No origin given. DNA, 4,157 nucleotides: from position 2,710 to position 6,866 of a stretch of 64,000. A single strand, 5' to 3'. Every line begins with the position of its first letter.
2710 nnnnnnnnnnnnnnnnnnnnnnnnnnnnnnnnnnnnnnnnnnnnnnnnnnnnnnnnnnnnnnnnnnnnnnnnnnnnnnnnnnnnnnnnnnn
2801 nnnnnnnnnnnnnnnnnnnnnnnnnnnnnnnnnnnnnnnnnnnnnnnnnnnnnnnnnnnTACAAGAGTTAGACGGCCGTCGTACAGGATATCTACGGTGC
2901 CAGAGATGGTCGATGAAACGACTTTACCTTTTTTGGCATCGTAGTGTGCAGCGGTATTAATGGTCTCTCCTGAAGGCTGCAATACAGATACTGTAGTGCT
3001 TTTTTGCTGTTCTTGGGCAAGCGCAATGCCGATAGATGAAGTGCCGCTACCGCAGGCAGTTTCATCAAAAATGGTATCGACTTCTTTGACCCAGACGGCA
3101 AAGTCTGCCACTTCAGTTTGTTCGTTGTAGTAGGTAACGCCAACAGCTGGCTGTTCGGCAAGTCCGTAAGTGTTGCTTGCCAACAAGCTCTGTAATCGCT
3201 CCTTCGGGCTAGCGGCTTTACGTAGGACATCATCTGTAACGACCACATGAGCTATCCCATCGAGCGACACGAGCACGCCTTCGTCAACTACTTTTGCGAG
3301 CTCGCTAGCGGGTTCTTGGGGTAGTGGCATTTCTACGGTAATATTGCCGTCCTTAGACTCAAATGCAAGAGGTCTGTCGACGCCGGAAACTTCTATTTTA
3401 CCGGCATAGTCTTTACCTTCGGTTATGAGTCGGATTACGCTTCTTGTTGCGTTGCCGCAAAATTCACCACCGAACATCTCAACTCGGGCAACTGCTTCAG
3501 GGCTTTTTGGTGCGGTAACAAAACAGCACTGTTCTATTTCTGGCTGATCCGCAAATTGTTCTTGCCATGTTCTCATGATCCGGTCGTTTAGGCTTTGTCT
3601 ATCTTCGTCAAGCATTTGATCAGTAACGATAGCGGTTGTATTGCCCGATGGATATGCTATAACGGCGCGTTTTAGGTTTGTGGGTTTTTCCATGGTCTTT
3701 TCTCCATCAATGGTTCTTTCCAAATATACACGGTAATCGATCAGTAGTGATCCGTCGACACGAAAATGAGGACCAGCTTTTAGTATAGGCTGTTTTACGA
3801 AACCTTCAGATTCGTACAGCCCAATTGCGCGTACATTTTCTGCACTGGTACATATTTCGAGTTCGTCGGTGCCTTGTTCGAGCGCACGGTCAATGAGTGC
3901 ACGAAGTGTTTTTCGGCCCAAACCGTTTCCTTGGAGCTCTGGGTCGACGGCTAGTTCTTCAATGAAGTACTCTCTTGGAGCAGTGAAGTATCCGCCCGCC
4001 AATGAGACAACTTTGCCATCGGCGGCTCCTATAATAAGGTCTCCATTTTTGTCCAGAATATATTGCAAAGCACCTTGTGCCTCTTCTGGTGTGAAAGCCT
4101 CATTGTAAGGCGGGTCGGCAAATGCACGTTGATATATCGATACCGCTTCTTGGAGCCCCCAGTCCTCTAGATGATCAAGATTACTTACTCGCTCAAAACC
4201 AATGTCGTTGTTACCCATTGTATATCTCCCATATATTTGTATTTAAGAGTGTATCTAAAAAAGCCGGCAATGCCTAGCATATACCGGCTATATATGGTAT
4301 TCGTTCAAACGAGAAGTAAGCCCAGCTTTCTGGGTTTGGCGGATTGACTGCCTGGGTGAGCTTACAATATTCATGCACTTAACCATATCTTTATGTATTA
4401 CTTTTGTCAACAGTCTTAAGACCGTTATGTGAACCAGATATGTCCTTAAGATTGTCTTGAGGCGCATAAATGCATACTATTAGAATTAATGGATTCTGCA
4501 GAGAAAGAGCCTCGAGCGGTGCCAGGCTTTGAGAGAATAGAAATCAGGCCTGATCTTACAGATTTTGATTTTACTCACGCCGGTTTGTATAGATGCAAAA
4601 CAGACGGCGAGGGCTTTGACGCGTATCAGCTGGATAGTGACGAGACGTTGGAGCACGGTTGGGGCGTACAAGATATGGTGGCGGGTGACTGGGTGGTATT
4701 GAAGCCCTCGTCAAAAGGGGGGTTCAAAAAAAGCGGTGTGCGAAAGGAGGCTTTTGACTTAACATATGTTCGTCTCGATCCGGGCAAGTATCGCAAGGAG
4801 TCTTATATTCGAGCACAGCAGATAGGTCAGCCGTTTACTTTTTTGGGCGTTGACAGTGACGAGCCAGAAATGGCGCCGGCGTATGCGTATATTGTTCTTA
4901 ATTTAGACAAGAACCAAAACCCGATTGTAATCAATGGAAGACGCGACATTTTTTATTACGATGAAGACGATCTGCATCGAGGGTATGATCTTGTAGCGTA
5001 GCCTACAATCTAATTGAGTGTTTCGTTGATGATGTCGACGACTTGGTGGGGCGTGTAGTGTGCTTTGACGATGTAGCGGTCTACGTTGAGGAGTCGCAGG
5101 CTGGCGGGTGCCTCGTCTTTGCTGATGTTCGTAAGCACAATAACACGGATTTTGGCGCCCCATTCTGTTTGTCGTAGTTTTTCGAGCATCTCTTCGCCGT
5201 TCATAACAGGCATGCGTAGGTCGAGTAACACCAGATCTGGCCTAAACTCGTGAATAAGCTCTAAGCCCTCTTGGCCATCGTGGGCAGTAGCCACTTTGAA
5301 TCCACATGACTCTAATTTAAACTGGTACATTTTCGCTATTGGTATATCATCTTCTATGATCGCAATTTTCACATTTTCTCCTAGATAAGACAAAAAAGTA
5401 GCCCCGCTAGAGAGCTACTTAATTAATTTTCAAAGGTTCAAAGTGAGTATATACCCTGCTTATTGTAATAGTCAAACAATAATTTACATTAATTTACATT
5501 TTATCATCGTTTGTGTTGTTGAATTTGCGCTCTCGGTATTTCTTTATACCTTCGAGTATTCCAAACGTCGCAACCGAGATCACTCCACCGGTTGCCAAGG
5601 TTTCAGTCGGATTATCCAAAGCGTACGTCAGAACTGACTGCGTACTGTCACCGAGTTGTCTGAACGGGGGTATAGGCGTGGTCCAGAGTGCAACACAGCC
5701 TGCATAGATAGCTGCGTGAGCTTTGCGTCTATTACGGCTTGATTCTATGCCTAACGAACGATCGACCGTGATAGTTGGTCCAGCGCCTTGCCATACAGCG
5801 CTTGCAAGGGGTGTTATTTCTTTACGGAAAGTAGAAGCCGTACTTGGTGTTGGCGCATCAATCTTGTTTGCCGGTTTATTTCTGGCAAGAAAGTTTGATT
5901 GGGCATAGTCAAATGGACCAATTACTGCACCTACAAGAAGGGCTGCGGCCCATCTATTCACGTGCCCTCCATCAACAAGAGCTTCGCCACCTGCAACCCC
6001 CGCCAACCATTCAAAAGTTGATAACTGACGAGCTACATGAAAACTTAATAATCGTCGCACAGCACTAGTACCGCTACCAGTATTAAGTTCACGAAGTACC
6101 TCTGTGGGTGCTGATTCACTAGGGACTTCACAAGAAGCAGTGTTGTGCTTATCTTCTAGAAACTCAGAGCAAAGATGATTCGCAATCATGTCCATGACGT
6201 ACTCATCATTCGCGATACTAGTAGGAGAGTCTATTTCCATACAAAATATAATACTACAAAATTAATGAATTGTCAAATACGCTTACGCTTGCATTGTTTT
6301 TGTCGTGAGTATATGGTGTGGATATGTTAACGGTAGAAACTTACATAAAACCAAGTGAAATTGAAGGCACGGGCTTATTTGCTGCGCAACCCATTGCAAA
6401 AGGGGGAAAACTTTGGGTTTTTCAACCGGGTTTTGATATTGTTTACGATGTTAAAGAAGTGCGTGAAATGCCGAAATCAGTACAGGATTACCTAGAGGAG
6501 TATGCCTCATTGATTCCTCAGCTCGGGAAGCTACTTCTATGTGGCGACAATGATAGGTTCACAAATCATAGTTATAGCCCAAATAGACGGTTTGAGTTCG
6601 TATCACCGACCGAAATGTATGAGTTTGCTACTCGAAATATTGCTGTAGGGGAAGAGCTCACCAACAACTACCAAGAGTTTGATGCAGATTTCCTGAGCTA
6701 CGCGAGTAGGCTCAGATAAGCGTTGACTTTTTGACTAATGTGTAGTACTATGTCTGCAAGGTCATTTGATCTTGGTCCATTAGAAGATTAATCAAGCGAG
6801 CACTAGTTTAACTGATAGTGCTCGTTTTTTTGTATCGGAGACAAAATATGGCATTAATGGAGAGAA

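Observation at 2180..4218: GNAT::DapF-fold fusion protein translationally coupled to a VanX-type D-Ala-D-Ala dipeptidase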

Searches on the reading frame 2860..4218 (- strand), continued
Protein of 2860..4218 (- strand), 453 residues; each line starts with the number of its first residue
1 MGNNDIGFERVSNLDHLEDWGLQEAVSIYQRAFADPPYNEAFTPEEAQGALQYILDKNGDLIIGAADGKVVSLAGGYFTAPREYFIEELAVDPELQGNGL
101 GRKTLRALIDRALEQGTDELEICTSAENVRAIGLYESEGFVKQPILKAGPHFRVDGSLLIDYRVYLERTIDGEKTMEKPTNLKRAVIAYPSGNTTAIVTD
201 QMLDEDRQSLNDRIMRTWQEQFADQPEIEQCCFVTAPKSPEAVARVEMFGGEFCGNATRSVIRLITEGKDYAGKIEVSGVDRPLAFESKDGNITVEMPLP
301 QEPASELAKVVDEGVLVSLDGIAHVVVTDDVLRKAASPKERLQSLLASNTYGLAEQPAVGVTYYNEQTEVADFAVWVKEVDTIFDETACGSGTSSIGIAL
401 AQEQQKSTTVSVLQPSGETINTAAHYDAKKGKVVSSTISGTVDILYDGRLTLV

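Call 76: search_protein_families(library=ncbifam, proteins=[L041:4637-6025:+, L042:4568-5917:+, L042:2345-3703:+, L042:10697-12055:+, L041:587-3202:-, L040:8210-9667:+, L041:8144-9397:-, L041:9925-11979:+], max_evalue=1e-10)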
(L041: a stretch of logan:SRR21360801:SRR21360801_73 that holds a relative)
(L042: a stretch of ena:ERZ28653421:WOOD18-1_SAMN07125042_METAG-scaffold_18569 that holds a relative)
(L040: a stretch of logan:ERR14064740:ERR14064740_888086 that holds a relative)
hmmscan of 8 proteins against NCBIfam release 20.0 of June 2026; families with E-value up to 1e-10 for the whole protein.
L041:4637-6025:+ (462 aa): 5 families
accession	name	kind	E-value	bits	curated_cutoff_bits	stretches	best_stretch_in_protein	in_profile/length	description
TIGR00813.1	sss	superfamily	8.1e-24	84.4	184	1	34-405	1-411/411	sodium/solute symporter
TIGR02121.1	Na_Pro_sym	equivalog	1.9e-14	53.3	515.5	0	10-196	7-201/488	sodium/proline symporter PutP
NF011948.0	PRK15419.1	equivalog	1.2e-12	47.5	955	0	266-440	294-473/502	sodium/proline symporter PutP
NF007790.0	PRK10484.1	equivalog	5.2e-12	45.3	401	0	8-191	9-203/527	solute:sodium symporter family transporter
TIGR02119.1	panF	equivalog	2.6e-11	43.2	328.05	1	3-441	5-469/471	sodium/pantothenate symporter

L042:4568-5917:+ (449 aa): 2 families
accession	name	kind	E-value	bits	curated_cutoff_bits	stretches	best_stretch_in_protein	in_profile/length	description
TIGR00813.1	sss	superfamily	1e-25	90.7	184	1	35-185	1-152/411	sodium/solute symporter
TIGR02119.1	panF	equivalog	7.1e-19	68.2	328.05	1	10-433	7-468/471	sodium/pantothenate symporter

L042:2345-3703:+ (452 aa): 18 families
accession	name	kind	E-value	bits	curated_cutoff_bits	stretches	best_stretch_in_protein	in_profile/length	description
TIGR00442.1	hisS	equivalog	1.1e-74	251.8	286.75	1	8-428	3-404/406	histidine--tRNA ligase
NF009085.0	PRK12420.1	equivalog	4.7e-48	164.6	540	1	8-424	7-413/426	histidine--tRNA ligase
TIGR00443.1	hisZ_biosyn_reg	equivalog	2.7e-38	131.8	271.65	1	26-333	15-312/314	ATP phosphoribosyltransferase regulatory subunit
NF008942.0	PRK12292.2-5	equivalog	8.7e-29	100.4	643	1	12-419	16-403/434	ATP phosphoribosyltransferase regulatory subunit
NF008941.0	PRK12292.2-4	equivalog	3.6e-24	85.4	447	1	63-380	64-370/393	ATP phosphoribosyltransferase regulatory subunit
NF008936.0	PRK12292.1-3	equivalog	1.2e-23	83.6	492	1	63-415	63-396/406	ATP phosphoribosyltransferase regulatory subunit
NF008940.0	PRK12292.2-3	equivalog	2.7e-21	75.8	450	1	27-389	25-372/404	ATP phosphoribosyltransferase regulatory subunit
NF008953.0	PRK12295.1-6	equivalog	4.7e-21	75.2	384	1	247-330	294-376/384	ATP phosphoribosyltransferase regulatory subunit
NF008938.0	PRK12292.1-6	equivalog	2.2e-15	56.5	833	1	5-408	6-388/420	ATP phosphoribosyltransferase regulatory subunit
NF008945.0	PRK12292.3-3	equivalog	6.7e-15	55.1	409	1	67-408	57-356/368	ATP phosphoribosyltransferase regulatory subunit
NF008950.0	PRK12295.1-3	equivalog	1.2e-14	54.5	492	0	258-330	306-375/387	ATP phosphoribosyltransferase regulatory subunit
NF008937.0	PRK12292.1-4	equivalog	1.8e-14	53.4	693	1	124-340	126-332/395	ATP phosphoribosyltransferase regulatory subunit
NF008951.0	PRK12295.1-4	equivalog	9.3e-14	51.1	364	1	244-329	284-366/374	ATP phosphoribosyltransferase regulatory subunit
NF009086.0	PRK12421.1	equivalog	4.6e-13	48.8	318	1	138-383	139-360/389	ATP phosphoribosyltransferase regulatory subunit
NF008952.0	PRK12295.1-5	equivalog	3.3e-12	46.3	360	0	246-324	272-350/363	ATP phosphoribosyltransferase regulatory subunit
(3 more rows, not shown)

L042:10697-12055:+ (452 aa): 17 families
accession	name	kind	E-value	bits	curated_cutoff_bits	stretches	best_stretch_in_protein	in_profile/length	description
TIGR00442.1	hisS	equivalog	2.4e-72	244.2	286.75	1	9-427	3-403/406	histidine--tRNA ligase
NF009085.0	PRK12420.1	equivalog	5.5e-50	170.9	540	1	9-420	7-404/426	histidine--tRNA ligase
TIGR00443.1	hisZ_biosyn_reg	equivalog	1.6e-40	139.2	271.65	1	20-334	8-311/314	ATP phosphoribosyltransferase regulatory subunit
NF008942.0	PRK12292.2-5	equivalog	1.7e-29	102.7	643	1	21-418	24-403/434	ATP phosphoribosyltransferase regulatory subunit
NF008936.0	PRK12292.1-3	equivalog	8.4e-26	90.7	492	1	96-416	95-397/406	ATP phosphoribosyltransferase regulatory subunit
NF008940.0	PRK12292.2-3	equivalog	2.8e-25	88.9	450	1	27-405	24-386/404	ATP phosphoribosyltransferase regulatory subunit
NF008941.0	PRK12292.2-4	equivalog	4.3e-25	88.4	447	1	108-385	108-364/393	ATP phosphoribosyltransferase regulatory subunit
NF008953.0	PRK12295.1-6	equivalog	8e-17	61.2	384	1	254-331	300-375/384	ATP phosphoribosyltransferase regulatory subunit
NF008938.0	PRK12292.1-6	equivalog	2.2e-16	59.8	833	1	76-411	76-391/420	ATP phosphoribosyltransferase regulatory subunit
NF008950.0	PRK12295.1-3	equivalog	1.6e-15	57.4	492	0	251-332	298-375/387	ATP phosphoribosyltransferase regulatory subunit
NF008951.0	PRK12295.1-4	equivalog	3.1e-14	52.6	364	1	254-332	293-367/374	ATP phosphoribosyltransferase regulatory subunit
NF008939.0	PRK12292.2-1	equivalog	3.3e-14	52.4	335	1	24-383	21-364/391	ATP phosphoribosyltransferase regulatory subunit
NF008945.0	PRK12292.3-3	equivalog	5.3e-14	52.1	409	1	83-406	72-354/368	ATP phosphoribosyltransferase regulatory subunit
NF008937.0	PRK12292.1-4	equivalog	5.2e-13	48.6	693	1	125-382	126-361/395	ATP phosphoribosyltransferase regulatory subunit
NF009086.0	PRK12421.1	equivalog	1.8e-12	46.9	318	1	136-381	136-358/389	ATP phosphoribosyltransferase regulatory subunit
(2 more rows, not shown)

L041:587-3202:- (871 aa): 12 families
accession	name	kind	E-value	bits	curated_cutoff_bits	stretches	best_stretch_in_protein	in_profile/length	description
TIGR00442.1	hisS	equivalog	4.7e-72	243.2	286.75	1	26-439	2-403/406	histidine--tRNA ligase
NF009085.0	PRK12420.1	equivalog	4e-46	158.2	540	1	35-435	15-412/426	histidine--tRNA ligase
TIGR00443.1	hisZ_biosyn_reg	equivalog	3e-34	118.5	271.65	1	44-351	14-312/314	ATP phosphoribosyltransferase regulatory subunit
NF008936.0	PRK12292.1-3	equivalog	9.1e-27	93.9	492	1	97-434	77-404/406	ATP phosphoribosyltransferase regulatory subunit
NF008940.0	PRK12292.2-3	equivalog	1.3e-24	86.7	450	1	117-429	94-399/404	ATP phosphoribosyltransferase regulatory subunit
NF008941.0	PRK12292.2-4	equivalog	9.6e-24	84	447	1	96-356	77-329/393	ATP phosphoribosyltransferase regulatory subunit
NF008942.0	PRK12292.2-5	equivalog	5.8e-21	74.6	643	1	116-425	101-399/434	ATP phosphoribosyltransferase regulatory subunit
NF008953.0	PRK12295.1-6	equivalog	9.6e-16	57.7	384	0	264-348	293-376/384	ATP phosphoribosyltransferase regulatory subunit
NF008938.0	PRK12292.1-6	equivalog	8.3e-14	51.3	833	1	96-331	77-307/420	ATP phosphoribosyltransferase regulatory subunit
NF008937.0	PRK12292.1-4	equivalog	2.9e-12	46.1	693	1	157-329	138-306/395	ATP phosphoribosyltransferase regulatory subunit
NF008939.0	PRK12292.2-1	equivalog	6.9e-12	44.8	335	1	143-386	120-354/391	ATP phosphoribosyltransferase regulatory subunit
NF009086.0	PRK12421.1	equivalog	4.7e-11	42.2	318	1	156-350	137-326/389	ATP phosphoribosyltransferase regulatory subunit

L040:8210-9667:+ (485 aa): 7 families
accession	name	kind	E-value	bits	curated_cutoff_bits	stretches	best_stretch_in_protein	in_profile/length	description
TIGR00442.1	hisS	equivalog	3e-64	217.5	286.75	1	19-441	3-386/406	histidine--tRNA ligase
NF009085.0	PRK12420.1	equivalog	7.6e-45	154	540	1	19-449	7-406/426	histidine--tRNA ligase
TIGR00443.1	hisZ_biosyn_reg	equivalog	2.4e-26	92.6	271.65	1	37-366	15-312/314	ATP phosphoribosyltransferase regulatory subunit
NF008936.0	PRK12292.1-3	equivalog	2.1e-22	79.5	492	1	39-449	28-404/406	ATP phosphoribosyltransferase regulatory subunit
NF008941.0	PRK12292.2-4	equivalog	1.7e-16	60.1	447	1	40-366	31-324/393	ATP phosphoribosyltransferase regulatory subunit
NF008942.0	PRK12292.2-5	equivalog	2.8e-15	55.9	643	1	21-458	14-416/434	ATP phosphoribosyltransferase regulatory subunit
NF008940.0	PRK12292.2-3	equivalog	8.7e-13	47.8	450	1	39-439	26-394/404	ATP phosphoribosyltransferase regulatory subunit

L041:8144-9397:- (417 aa): 17 families
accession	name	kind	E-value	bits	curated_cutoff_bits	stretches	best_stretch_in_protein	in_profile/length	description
TIGR00442.1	hisS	equivalog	7.5e-136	453.3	286.75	1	2-404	1-400/406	histidine--tRNA ligase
TIGR00443.1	hisZ_biosyn_reg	equivalog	1.8e-47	162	271.65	1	24-314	10-311/314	ATP phosphoribosyltransferase regulatory subunit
NF009085.0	PRK12420.1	equivalog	1e-39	137.1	540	2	237-404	244-413/426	histidine--tRNA ligase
NF008941.0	PRK12292.2-4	equivalog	2e-31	109.3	447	1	25-382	24-382/393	ATP phosphoribosyltransferase regulatory subunit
NF008940.0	PRK12292.2-3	equivalog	2e-28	99.3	450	1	6-385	8-391/404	ATP phosphoribosyltransferase regulatory subunit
NF008953.0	PRK12295.1-6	equivalog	2.1e-26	92.8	384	1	34-167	21-148/384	ATP phosphoribosyltransferase regulatory subunit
NF008942.0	PRK12292.2-5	equivalog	2e-25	89.3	643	1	6-170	14-169/434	ATP phosphoribosyltransferase regulatory subunit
NF008950.0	PRK12295.1-3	equivalog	7.1e-23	81.6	492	0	39-171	27-152/387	ATP phosphoribosyltransferase regulatory subunit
NF008936.0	PRK12292.1-3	equivalog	3.7e-22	78.7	492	1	17-167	14-161/406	ATP phosphoribosyltransferase regulatory subunit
NF008951.0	PRK12295.1-4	equivalog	2.7e-19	69.3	364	0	258-314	311-369/374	ATP phosphoribosyltransferase regulatory subunit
NF008938.0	PRK12292.1-6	equivalog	4.6e-18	65.3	833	1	17-148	15-141/420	ATP phosphoribosyltransferase regulatory subunit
NF008945.0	PRK12292.3-3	equivalog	3.2e-17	62.7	409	1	64-370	48-345/368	ATP phosphoribosyltransferase regulatory subunit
NF008946.0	PRK12293.1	equivalog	1.7e-14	54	224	1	20-288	17-259/282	ATP phosphoribosyltransferase regulatory subunit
NF008952.0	PRK12295.1-5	equivalog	1.7e-14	53.8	360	0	38-185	20-166/363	ATP phosphoribosyltransferase regulatory subunit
NF008948.0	PRK12295.1-1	equivalog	9.4e-14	51.3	622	0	44-149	25-123/376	ATP phosphoribosyltransferase regulatory subunit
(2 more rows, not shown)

L041:9925-11979:+ (684 aa): 4 families
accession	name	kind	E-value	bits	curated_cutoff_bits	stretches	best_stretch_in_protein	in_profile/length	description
NF045467.1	Opp4A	equivalog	3.1e-30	104.9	650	1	315-657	203-543/556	oligopeptide ABC transporter substrate-binding protein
TIGR02294.1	nickel_nikA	equivalog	1.1e-23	83.5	393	1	322-663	165-494/501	nickel ABC transporter substrate-binding protein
NF045468.1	Opp5A_nikA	equivalog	2.9e-21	75.5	600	1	419-655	246-472/488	nickel ABC transporter substrate-binding protein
NF047575.1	opine_bind_CntA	exception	9.6e-15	54.1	800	1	430-639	298-502/535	staphylopine-dependent metal ABC transporter substrate-binding lipoprotein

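Call 80: search_protein_families(library=pfam, proteins=[L035:2350-3831:+, P0093, L040:8210-9667:+, L041:587-3202:-], max_evalue=0.0001)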
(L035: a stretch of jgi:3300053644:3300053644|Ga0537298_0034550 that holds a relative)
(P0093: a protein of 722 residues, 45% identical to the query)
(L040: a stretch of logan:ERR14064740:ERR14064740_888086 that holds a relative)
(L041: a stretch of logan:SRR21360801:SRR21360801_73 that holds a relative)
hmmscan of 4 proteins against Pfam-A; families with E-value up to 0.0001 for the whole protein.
L035:2350-3831:+ (494 aa): 2 families
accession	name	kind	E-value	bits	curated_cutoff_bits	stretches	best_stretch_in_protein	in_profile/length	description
PF07969.17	Amidohydro_3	-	4.6e-09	36.7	29.7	0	396-477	365-446/472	Amidohydrolase family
PF01979.26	Amidohydro_1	-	2.5e-07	30.7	25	0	59-93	1-46/345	Amidohydrolase family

P0093 (722 aa): 5 families
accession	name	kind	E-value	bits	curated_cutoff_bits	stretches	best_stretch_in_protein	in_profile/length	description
PF08659.16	KR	-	1.1e-28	100.8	22.6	1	1-89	91-179/180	KR domain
PF00550.31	PP-binding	-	8.8e-11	42.4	20.8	1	196-262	2-67/67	Phosphopantetheine attachment site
PF00583.31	Acetyltransf_1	-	9.2e-09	36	20.7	1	312-412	13-116/116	Acetyltransferase (GNAT) family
PF13508.13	Acetyltransf_7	-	2.5e-05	25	27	1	341-413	12-83/84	Acetyltransferase (GNAT) domain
PF08445.16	FR47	-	5.1e-05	23.6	22.1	0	352-413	18-78/86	FR47-like protein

L040:8210-9667:+ (485 aa): 1 family
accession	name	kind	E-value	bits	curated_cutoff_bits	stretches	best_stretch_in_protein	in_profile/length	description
PF13393.11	tRNA-synt_His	-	1.4e-17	64.3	25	1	24-341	4-296/308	Histidyl-tRNA synthetase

L041:587-3202:- (871 aa): 2 families
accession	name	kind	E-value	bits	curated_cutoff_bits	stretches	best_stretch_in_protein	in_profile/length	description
PF13393.11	tRNA-synt_His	-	9.9e-22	78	25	1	43-346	15-307/308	Histidyl-tRNA synthetase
PF00221.24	Lyase_aromatic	-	6.1e-12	45.4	27.3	1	519-619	75-175/466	Aromatic amino acid lyase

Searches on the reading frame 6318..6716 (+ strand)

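Call 3: search_protein_families(library=pfam, proteins=[window:6318-6716:+], max_evalue=0.1)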
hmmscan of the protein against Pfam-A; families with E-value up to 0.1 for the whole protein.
window:6318-6716:+ (133 aa): 1 family
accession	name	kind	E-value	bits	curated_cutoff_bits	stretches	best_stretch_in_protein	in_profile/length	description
PF00856.33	SET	-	1.3e-12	48.5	22.4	1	17-119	1-105/105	SET domain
